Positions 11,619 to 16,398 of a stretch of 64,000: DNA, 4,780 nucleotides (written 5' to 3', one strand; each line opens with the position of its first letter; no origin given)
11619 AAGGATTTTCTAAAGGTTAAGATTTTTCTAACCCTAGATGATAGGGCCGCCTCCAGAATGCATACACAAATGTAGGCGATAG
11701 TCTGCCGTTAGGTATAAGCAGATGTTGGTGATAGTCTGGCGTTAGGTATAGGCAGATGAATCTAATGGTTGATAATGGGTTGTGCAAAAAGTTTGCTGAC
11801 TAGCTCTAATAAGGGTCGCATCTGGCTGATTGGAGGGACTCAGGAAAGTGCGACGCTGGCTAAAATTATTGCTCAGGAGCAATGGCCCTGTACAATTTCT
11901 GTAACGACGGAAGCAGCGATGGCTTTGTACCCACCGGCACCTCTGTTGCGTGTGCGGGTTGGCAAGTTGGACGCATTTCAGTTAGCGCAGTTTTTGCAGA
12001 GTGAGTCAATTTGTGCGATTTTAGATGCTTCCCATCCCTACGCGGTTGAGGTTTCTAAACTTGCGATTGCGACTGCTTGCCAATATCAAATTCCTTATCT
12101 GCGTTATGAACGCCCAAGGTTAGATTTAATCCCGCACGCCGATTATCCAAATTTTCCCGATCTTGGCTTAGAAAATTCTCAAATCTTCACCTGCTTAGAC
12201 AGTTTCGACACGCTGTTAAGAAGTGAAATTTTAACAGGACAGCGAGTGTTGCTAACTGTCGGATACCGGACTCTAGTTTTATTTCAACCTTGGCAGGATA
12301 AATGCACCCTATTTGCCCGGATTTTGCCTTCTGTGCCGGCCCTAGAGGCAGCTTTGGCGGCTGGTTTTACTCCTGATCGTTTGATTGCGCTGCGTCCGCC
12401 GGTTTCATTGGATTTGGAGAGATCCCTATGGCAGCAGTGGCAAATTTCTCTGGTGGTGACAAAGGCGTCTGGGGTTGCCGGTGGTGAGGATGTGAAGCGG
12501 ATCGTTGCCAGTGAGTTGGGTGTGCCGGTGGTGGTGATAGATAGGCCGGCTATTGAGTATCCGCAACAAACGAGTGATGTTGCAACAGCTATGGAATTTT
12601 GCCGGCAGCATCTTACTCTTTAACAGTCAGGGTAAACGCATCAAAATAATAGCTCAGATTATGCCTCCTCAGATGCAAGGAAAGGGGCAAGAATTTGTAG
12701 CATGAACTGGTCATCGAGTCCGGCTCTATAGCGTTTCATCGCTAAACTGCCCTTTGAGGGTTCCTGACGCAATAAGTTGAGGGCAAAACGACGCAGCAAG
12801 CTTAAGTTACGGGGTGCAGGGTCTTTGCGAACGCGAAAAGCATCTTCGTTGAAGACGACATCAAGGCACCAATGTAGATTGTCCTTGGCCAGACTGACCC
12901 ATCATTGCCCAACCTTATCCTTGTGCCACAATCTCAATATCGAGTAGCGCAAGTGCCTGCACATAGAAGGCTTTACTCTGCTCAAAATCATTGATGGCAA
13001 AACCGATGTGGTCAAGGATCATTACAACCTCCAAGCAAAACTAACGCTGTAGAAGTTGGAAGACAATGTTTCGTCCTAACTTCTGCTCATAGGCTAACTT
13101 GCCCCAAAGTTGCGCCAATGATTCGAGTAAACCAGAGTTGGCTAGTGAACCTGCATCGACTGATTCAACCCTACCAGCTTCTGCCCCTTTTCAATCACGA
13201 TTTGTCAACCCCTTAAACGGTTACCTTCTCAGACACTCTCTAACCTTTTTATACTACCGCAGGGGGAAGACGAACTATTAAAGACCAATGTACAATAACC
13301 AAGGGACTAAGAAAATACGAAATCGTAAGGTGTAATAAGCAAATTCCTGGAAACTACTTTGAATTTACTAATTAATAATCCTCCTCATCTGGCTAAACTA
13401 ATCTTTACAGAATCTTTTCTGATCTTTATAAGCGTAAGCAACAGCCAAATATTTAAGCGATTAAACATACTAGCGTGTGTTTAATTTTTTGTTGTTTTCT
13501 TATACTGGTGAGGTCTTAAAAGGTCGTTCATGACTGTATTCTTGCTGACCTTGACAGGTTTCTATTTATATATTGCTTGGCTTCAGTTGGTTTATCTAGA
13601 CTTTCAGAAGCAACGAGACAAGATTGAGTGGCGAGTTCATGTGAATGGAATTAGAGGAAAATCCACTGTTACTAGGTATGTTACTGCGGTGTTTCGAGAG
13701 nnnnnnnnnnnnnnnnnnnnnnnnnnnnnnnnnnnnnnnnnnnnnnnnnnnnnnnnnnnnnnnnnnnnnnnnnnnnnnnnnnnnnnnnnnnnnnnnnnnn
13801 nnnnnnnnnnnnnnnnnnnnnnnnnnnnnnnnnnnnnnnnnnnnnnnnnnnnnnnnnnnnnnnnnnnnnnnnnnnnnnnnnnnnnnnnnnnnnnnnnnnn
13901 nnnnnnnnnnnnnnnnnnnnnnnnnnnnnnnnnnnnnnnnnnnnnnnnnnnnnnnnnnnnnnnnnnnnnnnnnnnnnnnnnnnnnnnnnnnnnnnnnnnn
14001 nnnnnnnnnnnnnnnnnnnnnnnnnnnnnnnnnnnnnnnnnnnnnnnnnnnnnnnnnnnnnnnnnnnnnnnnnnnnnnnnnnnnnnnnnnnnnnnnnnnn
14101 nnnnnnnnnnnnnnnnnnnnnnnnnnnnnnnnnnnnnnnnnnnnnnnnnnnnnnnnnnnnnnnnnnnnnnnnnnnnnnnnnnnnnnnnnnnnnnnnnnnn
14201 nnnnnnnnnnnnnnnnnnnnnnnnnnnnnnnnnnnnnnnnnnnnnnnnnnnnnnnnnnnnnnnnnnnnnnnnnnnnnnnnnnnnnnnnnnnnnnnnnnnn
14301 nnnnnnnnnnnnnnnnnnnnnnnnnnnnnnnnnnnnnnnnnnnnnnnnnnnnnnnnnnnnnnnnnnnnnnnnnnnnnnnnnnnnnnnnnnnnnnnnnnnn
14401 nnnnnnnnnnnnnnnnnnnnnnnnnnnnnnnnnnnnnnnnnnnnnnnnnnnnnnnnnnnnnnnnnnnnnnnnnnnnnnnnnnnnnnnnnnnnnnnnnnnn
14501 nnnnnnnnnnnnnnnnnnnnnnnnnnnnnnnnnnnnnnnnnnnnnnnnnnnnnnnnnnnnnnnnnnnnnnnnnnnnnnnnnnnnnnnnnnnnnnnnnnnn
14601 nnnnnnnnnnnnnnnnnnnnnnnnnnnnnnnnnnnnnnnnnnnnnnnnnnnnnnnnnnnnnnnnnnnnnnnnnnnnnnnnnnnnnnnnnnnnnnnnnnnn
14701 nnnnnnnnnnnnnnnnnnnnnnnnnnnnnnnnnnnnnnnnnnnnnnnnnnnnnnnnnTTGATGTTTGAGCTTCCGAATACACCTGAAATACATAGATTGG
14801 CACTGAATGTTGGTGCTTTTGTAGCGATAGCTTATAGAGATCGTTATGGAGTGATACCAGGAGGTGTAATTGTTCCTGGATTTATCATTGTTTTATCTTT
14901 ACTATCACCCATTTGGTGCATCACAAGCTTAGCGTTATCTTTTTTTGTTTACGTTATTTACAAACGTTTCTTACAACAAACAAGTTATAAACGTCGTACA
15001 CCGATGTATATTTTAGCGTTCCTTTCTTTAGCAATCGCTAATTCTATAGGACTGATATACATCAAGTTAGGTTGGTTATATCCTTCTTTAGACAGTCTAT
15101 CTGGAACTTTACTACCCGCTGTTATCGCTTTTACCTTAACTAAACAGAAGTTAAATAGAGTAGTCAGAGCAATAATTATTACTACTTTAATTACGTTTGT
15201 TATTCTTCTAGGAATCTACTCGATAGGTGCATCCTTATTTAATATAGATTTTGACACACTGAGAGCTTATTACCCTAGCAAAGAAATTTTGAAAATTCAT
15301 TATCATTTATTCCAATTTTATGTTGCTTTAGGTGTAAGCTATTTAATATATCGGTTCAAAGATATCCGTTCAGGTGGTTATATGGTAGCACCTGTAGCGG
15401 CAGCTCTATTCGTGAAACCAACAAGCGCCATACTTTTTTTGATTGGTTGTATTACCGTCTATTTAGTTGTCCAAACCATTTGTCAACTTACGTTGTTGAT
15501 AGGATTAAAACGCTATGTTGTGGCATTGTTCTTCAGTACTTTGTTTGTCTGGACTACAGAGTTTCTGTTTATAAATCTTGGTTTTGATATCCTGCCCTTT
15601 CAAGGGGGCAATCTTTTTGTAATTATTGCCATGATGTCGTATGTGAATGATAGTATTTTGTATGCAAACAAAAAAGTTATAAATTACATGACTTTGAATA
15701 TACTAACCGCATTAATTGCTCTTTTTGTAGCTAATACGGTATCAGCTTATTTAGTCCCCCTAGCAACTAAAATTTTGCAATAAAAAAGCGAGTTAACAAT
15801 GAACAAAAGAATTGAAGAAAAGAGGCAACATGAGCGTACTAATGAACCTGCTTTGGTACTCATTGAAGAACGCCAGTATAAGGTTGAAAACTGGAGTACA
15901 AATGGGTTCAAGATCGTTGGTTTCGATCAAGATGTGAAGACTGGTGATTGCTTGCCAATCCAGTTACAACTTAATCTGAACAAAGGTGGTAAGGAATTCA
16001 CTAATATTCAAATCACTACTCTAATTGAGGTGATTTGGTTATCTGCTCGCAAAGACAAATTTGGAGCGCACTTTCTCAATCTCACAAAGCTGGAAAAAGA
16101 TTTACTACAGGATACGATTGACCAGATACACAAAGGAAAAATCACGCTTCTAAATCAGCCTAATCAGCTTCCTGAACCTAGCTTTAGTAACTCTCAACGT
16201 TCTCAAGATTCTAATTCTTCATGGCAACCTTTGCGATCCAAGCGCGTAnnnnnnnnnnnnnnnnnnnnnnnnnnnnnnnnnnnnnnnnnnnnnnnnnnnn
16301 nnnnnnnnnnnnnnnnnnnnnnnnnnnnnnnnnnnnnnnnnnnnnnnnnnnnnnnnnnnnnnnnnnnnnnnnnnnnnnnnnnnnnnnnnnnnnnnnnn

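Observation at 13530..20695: Complete poly-gamma-glutamate-type synthetase operon (pgsB, fused pgsC-pgsC, pgsA) with a PgdS-like hydrolase gene following, in a cyanobacterial background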

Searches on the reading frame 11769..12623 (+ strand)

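Call 3: search_protein_families(library=pfam, proteins=[window:11769-12623:+], max_evalue=0.01)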
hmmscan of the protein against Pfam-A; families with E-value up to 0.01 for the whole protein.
window:11769-12623:+ (284 aa): 1 family
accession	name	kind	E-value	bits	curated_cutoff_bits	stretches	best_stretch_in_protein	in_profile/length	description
PF02571.20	CbiJ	-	1.5e-69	234.5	28.6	1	17-278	1-233/234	Precorrin-6x reductase CbiJ/CobK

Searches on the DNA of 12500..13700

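Call 79: search_rna_families(source=window, start=12500, end=13700, threshold=evalue, max_evalue=1)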
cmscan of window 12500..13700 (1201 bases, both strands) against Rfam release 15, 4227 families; matches with E-value up to 1: 1.
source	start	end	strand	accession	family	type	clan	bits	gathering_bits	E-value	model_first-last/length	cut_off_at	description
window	12652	12743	-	RF01303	sR49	Gene; snRNA; snoRNA; CD-box;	-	18.3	50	0.71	1-56/56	no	Small nucleolar RNA sR49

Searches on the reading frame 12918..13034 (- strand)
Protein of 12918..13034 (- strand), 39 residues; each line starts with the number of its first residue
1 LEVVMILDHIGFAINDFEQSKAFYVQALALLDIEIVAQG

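Call 81: search_protein_families(library=pfam, proteins=[window:12918-13034:-], max_evalue=1)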
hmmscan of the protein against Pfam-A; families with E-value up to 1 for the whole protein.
seq(39 aa): 1 family
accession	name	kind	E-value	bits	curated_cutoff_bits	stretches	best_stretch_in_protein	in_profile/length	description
PF00903.31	Glyoxalase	-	0.017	15.9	20.6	1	7-28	2-23/121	Glyoxalase/Bleomycin resistance protein/Dioxygenase superfamily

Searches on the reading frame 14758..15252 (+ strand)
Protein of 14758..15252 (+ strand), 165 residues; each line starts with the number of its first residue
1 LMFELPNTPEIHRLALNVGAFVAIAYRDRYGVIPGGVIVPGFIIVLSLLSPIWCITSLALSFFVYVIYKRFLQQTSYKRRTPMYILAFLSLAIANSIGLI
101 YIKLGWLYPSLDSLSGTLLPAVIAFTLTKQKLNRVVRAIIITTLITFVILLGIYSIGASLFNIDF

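Call 58: search_protein_families(library=pfam, proteins=[window:14758-15252:+], max_evalue=1)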
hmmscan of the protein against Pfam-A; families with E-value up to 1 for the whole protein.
seq(165 aa): 3 families
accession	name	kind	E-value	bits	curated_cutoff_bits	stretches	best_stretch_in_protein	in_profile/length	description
PF14102.11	Caps_synth_CapC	-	2.8e-14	54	27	1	18-135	1-118/119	Capsule biosynthesis CapC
PF13150.11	TraL_transposon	-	0.13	12.5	27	1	130-163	20-53/86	Conjugative transposon protein TraL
PF25808.1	TPR_LAA1_C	-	0.3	11.4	27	1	111-149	42-81/160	LAA1-like, C-terminal TPR repeats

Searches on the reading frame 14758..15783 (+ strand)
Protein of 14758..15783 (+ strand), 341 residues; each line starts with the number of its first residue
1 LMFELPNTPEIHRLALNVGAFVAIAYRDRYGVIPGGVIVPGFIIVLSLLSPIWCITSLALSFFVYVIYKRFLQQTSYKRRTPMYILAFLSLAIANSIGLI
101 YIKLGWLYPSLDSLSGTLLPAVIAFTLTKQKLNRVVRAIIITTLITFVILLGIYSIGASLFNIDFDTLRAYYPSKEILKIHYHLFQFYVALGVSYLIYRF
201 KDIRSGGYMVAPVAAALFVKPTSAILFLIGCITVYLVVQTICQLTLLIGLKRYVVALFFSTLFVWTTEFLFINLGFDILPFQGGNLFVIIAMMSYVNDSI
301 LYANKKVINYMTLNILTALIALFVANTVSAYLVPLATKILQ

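Call 3: search_protein_families(library=pfam, proteins=[window:14758-15783:+], max_evalue=0.01)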
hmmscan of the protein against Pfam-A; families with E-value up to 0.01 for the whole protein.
window:14758-15783:+ (341 aa): 1 family
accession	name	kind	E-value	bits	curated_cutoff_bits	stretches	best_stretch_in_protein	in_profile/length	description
PF14102.11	Caps_synth_CapC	-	6.1e-19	69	27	2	18-135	1-118/119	Capsule biosynthesis CapC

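Call 4: search_protein_families(library=ncbifam, proteins=[window:14758-15783:+], max_evalue=0.01)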
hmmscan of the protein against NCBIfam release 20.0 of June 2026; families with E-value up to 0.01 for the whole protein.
window:14758-15783:+ (341 aa): 1 family
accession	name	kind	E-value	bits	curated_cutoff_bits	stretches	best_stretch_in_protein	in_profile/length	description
TIGR04011.1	poly_gGlu_PgsC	equivalog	2.8e-09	37.4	96.45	2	17-146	2-131/132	poly-gamma-glutamate biosynthesis protein PgsC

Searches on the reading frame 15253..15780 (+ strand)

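Call 58: search_protein_families(library=pfam, proteins=[window:15253-15780:+], max_evalue=1)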
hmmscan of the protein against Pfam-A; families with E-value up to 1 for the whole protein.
seq(176 aa): 1 family
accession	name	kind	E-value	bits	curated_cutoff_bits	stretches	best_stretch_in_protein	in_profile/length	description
PF14102.11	Caps_synth_CapC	-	1.4e-06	29.2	27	1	26-113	3-91/119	Capsule biosynthesis CapC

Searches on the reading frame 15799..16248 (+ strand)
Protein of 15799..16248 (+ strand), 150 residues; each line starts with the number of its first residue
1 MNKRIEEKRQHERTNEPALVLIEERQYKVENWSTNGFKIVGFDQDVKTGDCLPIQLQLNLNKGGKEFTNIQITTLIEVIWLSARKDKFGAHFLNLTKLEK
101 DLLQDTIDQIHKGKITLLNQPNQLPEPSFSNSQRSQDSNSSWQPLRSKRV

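Call 5: search_protein_families(library=pfam, proteins=[window:15799-16248:+], max_evalue=10)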
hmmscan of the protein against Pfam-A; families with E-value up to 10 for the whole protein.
seq(150 aa): 1 family
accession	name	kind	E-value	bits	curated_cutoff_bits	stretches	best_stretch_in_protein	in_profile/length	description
PF07238.19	PilZ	-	0.0028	18.4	22.5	1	7-107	1-100/102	PilZ domain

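Call 26: search_solved_structures(query=A3, max_evalue=10, show_alignments=3)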
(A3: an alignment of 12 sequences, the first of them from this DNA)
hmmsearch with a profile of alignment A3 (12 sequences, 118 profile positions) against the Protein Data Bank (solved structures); distinct sequences matched with E-value up to 10: 3.
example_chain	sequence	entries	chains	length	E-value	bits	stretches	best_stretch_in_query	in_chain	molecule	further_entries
4iy8_A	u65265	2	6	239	1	12.4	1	3-66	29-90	30K protein 1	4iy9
4efp_A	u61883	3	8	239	1.1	12.3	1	3-66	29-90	30kDa protein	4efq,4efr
3pub_A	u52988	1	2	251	1.2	12.2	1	3-66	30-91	30kDa protein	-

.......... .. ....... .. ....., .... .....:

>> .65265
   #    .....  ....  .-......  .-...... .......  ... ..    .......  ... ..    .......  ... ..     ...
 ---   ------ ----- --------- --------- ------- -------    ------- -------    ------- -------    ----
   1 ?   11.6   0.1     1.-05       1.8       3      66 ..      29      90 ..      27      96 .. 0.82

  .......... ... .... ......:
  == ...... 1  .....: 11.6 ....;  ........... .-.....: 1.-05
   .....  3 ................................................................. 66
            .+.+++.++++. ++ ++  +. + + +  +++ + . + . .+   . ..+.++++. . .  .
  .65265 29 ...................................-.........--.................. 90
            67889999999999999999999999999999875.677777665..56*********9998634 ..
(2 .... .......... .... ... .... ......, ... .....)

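Call 27: search_protein_families(library=pfam, alignment_id=A3, max_evalue=0.1)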
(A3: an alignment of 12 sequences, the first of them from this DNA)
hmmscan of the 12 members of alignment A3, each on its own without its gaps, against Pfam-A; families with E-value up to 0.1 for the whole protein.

A. member 1, seq(120 aa): 1 family
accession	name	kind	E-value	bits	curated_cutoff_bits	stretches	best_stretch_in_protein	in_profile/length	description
PF07238.19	PilZ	-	0.0014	19.4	22.5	1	7-107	1-100/102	PilZ domain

B. families by the number of members that match (of 12 scanned): 5 families
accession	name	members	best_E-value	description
PF07238.19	PilZ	10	7.5e-06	PilZ domain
PF06265.16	YutD-like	2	0.043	Putative antitoxin YutD-like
PF22708.2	S1CSD-TOTE-1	1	0.024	S1/CSD-like domain 1 of the TOTE conflict systems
PF00829.26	Ribosomal_L21p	1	0.033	Ribosomal prokaryotic L21 protein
PF10676.14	gerPA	1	0.049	Spore germination protein gerPA/gerPF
